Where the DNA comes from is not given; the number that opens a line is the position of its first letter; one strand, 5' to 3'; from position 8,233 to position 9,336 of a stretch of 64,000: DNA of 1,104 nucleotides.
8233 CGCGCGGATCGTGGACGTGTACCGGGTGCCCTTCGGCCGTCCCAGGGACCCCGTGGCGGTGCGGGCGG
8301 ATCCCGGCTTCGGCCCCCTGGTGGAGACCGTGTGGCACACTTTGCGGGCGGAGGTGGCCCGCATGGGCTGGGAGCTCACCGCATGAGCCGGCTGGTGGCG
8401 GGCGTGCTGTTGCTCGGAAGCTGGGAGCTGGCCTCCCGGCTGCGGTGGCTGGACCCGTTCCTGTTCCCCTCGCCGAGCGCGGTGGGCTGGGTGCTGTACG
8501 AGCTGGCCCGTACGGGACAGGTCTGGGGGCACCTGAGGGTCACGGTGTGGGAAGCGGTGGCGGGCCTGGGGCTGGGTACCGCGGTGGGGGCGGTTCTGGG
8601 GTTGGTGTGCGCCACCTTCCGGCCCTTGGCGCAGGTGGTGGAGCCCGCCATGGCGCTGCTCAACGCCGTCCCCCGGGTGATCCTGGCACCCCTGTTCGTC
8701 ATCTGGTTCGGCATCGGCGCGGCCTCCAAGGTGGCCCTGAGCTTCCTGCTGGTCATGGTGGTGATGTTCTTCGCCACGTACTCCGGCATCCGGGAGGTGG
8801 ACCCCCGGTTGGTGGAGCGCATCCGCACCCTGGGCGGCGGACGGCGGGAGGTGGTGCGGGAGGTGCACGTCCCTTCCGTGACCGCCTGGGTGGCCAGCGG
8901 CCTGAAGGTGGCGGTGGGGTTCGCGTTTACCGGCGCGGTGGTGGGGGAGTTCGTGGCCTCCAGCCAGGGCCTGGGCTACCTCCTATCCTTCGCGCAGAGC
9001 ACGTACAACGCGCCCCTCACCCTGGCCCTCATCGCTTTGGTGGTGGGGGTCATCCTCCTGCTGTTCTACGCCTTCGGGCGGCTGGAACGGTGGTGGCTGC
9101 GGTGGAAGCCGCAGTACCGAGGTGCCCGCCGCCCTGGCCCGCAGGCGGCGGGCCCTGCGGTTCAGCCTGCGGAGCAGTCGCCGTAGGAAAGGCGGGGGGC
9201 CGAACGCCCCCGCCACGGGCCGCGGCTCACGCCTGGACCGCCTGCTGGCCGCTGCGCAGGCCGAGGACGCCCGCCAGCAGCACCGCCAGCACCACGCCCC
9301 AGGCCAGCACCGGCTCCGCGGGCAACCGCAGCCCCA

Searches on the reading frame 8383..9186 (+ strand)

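Call 70: search_protein_families(library=pfam, proteins=[window:8383-9186:+], max_evalue=0.00001)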
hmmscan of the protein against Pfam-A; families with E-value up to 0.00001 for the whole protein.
window:8383-9186:+ (267 aa): 1 family
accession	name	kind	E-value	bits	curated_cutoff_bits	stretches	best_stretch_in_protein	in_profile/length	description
PF00528.27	BPD_transp_1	-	1.8e-23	83.7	26.4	1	69-236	1-180/184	Binding-protein-dependent transport system inner membrane component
